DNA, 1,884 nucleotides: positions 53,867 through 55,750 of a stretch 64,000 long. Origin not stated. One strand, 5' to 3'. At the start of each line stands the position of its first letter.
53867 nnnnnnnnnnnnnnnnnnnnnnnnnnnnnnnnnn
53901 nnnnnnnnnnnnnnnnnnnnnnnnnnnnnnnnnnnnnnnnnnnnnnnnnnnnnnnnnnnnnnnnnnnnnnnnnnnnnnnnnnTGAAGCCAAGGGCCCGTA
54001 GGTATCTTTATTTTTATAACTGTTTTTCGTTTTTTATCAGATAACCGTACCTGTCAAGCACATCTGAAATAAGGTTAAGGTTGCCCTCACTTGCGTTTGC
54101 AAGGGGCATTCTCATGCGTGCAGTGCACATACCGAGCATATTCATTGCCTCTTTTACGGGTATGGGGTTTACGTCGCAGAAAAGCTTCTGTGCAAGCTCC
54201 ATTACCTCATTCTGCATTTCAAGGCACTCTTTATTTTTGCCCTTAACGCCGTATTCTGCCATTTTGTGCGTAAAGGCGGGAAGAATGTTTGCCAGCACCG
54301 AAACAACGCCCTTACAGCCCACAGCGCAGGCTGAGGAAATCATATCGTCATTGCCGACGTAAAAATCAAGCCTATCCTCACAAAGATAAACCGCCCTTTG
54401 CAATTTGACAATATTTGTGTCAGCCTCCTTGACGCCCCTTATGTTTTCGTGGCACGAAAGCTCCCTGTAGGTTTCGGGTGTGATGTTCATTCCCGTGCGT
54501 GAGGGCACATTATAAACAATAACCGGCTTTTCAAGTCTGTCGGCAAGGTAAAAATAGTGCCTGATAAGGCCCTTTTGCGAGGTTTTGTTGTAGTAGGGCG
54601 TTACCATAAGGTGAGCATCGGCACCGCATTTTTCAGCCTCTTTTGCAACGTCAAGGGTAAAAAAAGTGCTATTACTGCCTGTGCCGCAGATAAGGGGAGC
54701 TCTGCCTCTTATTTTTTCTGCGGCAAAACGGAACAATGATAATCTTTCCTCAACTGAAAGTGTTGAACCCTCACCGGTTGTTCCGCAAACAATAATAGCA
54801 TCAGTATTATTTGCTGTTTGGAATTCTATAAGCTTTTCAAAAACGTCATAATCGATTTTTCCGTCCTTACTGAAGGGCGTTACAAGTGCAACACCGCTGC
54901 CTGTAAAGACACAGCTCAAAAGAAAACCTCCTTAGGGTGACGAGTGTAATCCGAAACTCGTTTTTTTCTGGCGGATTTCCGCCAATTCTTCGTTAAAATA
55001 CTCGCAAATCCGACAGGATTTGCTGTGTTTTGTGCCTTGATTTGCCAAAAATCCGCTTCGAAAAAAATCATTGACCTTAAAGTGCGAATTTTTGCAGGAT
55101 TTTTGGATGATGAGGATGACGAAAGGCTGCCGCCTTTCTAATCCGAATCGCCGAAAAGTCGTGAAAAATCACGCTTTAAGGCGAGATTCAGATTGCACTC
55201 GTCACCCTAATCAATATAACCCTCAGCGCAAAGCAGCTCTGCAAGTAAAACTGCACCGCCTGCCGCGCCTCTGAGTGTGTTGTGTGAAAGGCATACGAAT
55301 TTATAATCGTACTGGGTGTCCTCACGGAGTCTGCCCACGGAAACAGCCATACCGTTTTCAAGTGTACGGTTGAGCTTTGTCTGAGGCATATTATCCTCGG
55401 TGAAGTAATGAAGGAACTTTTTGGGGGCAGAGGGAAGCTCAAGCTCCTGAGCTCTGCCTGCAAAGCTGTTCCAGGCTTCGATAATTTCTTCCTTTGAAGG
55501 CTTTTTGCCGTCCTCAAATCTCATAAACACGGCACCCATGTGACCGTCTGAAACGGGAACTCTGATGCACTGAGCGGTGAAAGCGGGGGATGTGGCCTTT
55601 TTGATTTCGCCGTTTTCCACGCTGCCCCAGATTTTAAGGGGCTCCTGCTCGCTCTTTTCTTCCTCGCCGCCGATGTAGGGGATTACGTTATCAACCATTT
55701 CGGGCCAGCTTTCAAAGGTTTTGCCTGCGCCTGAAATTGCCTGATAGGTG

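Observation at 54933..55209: MITE-like, hairpin-rich 273-bp insertion that splits a compact asd-dapA junction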

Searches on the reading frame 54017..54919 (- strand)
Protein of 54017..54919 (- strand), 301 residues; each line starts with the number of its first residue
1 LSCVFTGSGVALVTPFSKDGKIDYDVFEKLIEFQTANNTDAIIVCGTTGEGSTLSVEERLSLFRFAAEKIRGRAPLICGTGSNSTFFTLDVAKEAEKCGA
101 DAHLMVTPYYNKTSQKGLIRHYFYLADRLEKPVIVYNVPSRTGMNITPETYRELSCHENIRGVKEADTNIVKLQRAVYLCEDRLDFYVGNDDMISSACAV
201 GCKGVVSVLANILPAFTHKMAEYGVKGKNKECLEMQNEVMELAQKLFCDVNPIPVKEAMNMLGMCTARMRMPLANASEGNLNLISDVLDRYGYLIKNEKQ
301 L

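Call 12: find_encoding_contigs(protein=window:54017-54919:-, flank=3000, max_places=10)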
Protein window:54017-54919:- (301 aa): 7 contigs read that carry it; 1 place shown.
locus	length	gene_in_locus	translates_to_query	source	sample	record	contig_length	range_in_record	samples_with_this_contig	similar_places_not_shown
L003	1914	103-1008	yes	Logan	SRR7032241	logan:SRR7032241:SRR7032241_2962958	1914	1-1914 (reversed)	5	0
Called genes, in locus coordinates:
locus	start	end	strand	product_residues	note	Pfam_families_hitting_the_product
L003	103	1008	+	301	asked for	PF00701:DHDPS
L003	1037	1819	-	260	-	PF17774:YlmH_RBD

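Call 70: search_protein_families(library=pfam, proteins=[window:54017-54919:-], max_evalue=0.01)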
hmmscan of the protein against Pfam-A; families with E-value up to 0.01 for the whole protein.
window:54017-54919:- (301 aa): 1 family
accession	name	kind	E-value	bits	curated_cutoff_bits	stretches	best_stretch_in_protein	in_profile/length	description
PF00701.28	DHDPS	-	1.1e-80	270.9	22.1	1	5-286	2-284/289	Dihydrodipicolinate synthetase family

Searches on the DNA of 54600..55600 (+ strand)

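Call 4: search_rna_families(source=window, start=54600, end=55600, threshold=evalue, max_evalue=10)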
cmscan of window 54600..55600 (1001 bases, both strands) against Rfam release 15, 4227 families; matches with E-value up to 10: 6.
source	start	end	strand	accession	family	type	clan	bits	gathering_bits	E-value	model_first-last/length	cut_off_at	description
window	54729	54785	+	RF00136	SNORD81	Gene; snRNA; snoRNA; CD-box;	CL00050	20.5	50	0.77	1-77/77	no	Small nucleolar RNA SNORD81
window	54992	55112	+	RF03155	TD-1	Cis-reg;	CL00124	16.6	64.5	6.7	1-120/120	no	TD-1 RNA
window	54957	55015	-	RF01555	TB9Cs3H1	Gene; snRNA; snoRNA; HACA-box;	-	15.8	45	6.7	1-68/68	no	Trypanosomatid snoRNA TB9Cs3H1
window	54998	55030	+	RF03270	MIR3712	Gene; miRNA;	-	15.3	94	9.8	18-50/65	no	MIR3712 microRNA precursor family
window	55555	55600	+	RF02942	Clostridiales-3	Gene; sRNA;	-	14.8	103.4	0.2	1-46/264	3'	Clostridiales-3 RNA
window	54727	54860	+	RF01264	snR83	Gene; snRNA; snoRNA; HACA-box;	CL00023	11.8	75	6.2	1-308/308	no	Small nucleolar RNA snR83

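Call 28: search_dna_similar(query=window:54935-55207:+, collection=plasmids, mode=distant, max_evalue=0.01)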
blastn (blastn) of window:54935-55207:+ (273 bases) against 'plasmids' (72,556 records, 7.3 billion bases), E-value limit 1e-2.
No match.

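Call 29: search_dna_similar(query=window:54935-55207:+, collection=phages, mode=distant, max_evalue=0.01)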
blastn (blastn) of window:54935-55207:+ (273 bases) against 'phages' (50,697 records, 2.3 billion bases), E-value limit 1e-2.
No match.

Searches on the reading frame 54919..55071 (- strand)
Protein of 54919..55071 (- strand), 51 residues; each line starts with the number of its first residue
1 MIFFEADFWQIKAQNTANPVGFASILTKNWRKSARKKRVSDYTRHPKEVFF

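Call 25: find_homologous_proteins(query=window:54919-55071:-, max_evalue=10)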
Query window:54919-55071:- (51 aa): 1 proteins with E <= 10 among 1 candidates.
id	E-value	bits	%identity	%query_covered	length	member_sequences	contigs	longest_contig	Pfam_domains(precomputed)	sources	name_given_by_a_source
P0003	1.8e-27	111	100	100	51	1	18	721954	-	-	-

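Call 70: search_protein_families(library=pfam, proteins=[window:54919-55071:-], max_evalue=0.01)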
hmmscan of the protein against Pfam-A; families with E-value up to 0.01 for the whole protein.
window:54919-55071:- (51 aa): 0 families

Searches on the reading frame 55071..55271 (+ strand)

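Call 70: search_protein_families(library=pfam, proteins=[window:55071-55271:+], max_evalue=0.01)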
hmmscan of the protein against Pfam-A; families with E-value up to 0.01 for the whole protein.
window:55071-55271:+ (67 aa): 1 family
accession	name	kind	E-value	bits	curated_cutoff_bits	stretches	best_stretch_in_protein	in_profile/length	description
PF16937.10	T3SS_HrpK1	-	0.0068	16.5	30.9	1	37-62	217-242/251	Type III secretion system translocator protein, HrpF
